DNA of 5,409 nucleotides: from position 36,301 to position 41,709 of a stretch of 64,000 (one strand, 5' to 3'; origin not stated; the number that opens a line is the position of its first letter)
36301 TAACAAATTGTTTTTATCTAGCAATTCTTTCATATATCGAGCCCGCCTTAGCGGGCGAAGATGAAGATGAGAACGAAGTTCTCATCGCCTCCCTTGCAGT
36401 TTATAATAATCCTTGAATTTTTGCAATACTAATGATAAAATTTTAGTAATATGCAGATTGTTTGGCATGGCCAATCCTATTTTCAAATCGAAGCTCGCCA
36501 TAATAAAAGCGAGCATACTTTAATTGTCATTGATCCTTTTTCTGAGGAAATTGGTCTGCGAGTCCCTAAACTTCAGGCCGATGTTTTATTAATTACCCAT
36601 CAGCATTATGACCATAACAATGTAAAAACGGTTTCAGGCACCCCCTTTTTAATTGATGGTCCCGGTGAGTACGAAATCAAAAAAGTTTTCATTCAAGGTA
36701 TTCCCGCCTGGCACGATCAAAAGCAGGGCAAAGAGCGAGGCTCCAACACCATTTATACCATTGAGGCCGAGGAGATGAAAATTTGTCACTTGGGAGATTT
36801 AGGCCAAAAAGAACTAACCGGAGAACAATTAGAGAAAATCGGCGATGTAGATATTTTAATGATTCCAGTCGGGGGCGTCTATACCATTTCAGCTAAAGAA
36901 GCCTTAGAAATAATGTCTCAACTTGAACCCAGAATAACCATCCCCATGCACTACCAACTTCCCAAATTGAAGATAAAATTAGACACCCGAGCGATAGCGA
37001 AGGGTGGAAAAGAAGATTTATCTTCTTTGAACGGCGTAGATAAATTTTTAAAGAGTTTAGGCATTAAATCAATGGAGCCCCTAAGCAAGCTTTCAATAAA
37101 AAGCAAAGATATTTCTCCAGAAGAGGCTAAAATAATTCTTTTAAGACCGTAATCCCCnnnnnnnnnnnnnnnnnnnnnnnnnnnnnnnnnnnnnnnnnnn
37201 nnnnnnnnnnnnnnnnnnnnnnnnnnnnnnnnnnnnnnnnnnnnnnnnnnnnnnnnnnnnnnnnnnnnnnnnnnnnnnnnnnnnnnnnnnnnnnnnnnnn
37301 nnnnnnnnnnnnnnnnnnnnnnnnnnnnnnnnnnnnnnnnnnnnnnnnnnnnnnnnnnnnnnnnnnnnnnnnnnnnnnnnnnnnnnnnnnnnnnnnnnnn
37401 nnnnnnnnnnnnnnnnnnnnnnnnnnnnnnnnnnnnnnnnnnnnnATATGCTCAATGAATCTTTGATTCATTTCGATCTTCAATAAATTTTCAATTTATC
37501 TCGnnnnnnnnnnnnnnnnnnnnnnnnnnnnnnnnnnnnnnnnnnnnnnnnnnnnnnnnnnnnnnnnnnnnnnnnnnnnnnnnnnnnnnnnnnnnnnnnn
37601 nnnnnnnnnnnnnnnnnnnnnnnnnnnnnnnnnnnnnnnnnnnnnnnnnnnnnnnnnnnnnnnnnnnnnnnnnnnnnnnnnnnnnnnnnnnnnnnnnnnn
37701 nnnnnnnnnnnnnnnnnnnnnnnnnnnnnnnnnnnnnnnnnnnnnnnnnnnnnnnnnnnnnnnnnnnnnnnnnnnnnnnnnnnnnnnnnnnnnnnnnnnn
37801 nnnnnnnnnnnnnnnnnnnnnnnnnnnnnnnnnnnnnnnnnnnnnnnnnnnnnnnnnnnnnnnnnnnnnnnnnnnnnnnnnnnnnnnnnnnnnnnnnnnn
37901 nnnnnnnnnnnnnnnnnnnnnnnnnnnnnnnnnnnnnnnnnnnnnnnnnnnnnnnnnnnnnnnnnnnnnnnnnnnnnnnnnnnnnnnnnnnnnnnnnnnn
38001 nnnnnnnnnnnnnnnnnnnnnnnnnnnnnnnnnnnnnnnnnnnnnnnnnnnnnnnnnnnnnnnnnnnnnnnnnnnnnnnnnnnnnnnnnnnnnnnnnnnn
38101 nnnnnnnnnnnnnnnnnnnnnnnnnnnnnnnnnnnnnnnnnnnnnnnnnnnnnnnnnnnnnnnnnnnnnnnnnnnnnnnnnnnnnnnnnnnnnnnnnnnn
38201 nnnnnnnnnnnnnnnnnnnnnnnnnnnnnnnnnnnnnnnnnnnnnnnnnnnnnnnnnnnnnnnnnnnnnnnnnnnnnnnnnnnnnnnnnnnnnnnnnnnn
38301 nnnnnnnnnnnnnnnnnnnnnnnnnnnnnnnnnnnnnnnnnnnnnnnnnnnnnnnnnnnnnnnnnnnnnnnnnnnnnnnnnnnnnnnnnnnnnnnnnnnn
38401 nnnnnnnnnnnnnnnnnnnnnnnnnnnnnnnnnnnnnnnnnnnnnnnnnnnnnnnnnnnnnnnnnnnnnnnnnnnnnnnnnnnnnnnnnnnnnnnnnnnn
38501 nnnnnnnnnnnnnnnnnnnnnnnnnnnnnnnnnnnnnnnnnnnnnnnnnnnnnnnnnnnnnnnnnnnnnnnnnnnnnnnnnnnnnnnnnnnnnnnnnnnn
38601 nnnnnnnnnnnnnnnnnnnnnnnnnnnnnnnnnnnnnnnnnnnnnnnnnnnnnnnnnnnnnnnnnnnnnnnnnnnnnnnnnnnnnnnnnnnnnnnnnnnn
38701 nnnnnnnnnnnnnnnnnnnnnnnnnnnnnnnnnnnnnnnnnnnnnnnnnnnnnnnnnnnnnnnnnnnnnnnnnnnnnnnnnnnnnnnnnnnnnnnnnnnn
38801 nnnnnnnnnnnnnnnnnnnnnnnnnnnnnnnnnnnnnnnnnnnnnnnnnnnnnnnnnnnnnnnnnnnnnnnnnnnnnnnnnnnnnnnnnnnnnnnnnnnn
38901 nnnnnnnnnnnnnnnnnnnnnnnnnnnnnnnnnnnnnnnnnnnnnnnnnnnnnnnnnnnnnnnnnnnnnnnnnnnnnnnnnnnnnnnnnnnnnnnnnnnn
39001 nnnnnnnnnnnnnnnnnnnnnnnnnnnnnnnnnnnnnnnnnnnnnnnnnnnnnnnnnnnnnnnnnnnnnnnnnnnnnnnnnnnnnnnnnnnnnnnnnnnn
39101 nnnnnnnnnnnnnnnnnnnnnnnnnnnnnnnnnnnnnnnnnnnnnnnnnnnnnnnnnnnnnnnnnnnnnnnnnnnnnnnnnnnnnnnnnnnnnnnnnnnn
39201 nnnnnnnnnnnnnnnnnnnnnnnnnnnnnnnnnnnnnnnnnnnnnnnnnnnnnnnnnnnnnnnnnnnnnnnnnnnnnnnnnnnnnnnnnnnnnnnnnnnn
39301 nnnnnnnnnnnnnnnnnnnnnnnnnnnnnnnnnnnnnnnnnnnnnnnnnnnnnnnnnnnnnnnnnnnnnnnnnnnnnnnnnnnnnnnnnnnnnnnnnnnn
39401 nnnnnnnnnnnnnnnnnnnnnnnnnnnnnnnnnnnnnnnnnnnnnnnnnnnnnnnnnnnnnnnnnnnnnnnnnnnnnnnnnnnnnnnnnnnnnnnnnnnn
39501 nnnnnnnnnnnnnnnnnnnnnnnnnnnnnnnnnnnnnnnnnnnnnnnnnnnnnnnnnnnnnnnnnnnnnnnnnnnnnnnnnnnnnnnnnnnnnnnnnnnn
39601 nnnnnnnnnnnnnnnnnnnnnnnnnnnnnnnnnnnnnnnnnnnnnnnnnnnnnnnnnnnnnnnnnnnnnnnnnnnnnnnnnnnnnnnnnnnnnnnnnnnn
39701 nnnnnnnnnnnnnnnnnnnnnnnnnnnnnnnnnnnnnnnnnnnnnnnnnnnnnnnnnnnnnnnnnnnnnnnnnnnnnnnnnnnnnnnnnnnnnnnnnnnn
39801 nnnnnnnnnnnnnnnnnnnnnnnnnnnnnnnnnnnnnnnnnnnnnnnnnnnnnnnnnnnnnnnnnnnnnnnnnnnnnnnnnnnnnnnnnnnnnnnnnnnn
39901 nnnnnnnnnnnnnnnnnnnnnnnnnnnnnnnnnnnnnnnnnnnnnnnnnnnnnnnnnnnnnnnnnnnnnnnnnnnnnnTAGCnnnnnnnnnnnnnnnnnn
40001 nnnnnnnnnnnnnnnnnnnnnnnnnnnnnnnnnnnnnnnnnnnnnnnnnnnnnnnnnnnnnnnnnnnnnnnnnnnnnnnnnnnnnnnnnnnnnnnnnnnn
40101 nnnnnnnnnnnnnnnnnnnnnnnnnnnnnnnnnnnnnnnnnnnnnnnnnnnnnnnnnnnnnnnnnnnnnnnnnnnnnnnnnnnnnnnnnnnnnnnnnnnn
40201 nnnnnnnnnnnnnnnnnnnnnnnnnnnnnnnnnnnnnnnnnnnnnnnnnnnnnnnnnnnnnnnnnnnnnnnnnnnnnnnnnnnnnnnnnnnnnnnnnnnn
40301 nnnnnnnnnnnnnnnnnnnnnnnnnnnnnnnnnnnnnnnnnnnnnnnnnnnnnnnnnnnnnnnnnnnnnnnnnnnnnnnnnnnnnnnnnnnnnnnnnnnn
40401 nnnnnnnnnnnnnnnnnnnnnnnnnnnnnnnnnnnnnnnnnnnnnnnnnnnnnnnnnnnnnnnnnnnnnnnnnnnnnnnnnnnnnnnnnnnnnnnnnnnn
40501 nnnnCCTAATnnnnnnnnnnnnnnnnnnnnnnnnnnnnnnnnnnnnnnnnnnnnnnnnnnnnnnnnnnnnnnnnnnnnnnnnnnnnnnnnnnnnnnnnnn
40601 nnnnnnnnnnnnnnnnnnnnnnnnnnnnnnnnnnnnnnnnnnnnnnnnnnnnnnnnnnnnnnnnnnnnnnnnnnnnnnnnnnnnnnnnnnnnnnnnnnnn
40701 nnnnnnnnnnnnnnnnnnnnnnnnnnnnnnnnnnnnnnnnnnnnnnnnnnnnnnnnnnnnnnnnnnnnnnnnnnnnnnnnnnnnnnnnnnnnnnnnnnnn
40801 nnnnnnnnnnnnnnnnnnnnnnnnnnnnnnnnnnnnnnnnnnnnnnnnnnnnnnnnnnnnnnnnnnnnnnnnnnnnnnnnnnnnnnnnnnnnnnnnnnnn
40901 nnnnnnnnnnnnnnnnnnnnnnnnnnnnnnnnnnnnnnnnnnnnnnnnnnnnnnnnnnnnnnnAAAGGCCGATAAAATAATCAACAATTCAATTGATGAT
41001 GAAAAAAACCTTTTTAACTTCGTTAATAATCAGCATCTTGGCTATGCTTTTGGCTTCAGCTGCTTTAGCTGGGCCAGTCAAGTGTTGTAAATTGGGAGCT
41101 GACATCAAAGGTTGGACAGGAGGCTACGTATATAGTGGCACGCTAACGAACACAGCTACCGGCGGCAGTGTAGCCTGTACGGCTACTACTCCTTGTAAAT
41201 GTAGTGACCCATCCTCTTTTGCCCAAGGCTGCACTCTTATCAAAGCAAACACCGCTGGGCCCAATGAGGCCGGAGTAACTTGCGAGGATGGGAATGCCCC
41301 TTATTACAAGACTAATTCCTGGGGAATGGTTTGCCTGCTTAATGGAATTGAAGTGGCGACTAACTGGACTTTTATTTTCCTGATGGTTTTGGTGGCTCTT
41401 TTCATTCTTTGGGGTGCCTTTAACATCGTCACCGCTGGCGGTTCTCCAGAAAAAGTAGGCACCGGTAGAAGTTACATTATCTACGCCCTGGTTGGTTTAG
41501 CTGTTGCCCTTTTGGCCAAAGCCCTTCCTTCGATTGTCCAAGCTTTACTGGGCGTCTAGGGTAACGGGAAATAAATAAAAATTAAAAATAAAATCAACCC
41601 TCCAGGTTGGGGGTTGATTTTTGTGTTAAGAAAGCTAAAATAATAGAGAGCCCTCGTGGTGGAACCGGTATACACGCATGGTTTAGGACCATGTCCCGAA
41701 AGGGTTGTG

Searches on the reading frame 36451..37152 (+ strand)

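Call 5: search_protein_families(library=pfam, proteins=[window:36451-37152:+], max_evalue=1)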
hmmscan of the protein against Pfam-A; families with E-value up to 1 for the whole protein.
window:36451-37152:+ (233 aa): 4 families
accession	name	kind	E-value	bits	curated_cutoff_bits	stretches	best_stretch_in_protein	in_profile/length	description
PF13483.12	Lactamase_B_3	-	3e-47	161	24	1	2-167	1-160/160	Beta-lactamase superfamily domain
PF12706.13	Lactamase_B_2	-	1.7e-13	51.1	27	2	74-168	96-200/200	Beta-lactamase superfamily domain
PF00753.33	Lactamase_B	-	0.0054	17.1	22.7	1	23-55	16-56/196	Metallo-beta-lactamase superfamily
PF22746.1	SHOCT-like_DUF2089-C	-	0.081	13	27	0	218-230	12-24/32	SHOCT-like domain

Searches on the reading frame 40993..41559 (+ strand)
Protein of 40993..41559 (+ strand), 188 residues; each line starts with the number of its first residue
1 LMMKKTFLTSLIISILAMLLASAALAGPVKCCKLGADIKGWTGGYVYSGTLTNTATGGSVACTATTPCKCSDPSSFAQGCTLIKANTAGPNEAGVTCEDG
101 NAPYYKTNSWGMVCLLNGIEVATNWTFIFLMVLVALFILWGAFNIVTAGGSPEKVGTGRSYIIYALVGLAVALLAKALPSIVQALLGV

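Call 77: search_protein_families(library=pfam, proteins=[window:40993-41559:+], max_evalue=0.01)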
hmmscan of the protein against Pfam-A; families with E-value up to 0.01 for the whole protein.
window:40993-41559:+ (188 aa): 1 family
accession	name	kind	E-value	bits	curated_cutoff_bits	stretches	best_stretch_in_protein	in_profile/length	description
PF18895.5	T4SS_pilin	-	4.7e-05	23.8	26.6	1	123-178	13-67/71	Type IV secretion system pilin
